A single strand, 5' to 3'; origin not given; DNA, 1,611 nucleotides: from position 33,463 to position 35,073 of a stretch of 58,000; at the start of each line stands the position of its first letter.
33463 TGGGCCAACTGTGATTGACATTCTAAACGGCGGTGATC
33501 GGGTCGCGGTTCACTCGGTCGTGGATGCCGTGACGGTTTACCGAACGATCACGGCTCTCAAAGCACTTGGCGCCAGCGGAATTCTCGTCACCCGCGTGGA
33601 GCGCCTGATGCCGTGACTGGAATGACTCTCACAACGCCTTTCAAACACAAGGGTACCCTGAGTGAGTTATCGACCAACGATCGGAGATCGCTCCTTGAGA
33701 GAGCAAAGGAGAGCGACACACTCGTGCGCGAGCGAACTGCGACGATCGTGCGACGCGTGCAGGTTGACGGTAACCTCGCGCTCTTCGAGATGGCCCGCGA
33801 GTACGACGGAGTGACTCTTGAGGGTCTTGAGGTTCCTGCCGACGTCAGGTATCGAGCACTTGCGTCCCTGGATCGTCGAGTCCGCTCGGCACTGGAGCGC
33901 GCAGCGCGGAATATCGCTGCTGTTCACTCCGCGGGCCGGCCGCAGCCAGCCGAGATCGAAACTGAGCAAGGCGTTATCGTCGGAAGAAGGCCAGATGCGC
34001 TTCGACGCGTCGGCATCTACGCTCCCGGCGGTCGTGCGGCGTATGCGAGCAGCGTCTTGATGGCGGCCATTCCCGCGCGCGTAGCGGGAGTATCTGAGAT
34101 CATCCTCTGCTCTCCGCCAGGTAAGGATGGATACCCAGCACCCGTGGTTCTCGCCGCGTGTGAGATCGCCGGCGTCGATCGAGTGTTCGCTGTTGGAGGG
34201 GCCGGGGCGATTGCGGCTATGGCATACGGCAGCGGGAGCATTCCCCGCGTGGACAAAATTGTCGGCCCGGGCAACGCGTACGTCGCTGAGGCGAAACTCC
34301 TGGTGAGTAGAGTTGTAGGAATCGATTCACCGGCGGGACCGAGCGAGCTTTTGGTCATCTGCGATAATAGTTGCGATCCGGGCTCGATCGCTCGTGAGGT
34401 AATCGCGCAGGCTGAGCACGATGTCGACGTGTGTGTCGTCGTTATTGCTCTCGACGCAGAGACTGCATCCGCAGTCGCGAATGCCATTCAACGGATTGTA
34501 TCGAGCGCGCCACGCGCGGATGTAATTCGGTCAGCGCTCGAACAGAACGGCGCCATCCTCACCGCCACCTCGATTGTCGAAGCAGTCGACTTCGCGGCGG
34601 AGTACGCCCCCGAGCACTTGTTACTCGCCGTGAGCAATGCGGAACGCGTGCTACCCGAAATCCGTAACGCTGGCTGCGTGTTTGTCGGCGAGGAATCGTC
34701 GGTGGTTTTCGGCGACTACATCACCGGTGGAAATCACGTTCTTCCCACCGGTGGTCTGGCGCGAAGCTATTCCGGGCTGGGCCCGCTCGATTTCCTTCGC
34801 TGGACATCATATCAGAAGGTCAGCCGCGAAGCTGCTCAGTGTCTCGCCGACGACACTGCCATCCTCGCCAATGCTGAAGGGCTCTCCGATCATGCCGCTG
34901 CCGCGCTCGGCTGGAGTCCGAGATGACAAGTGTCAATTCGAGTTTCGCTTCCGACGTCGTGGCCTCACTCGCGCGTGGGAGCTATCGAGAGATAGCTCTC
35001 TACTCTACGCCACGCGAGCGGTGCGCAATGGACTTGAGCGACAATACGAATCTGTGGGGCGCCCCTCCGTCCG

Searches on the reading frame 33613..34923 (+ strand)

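Call 65: search_protein_families(library=pfam, proteins=[window:33613-34923:+], max_evalue=0.0001)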
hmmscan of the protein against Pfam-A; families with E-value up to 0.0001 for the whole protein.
window:33613-34923:+ (437 aa): 1 family
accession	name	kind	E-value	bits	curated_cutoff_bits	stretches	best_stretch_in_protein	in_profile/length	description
PF00815.25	Histidinol_dh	-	1.5e-140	469.3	27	1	29-430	2-406/411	Histidinol dehydrogenase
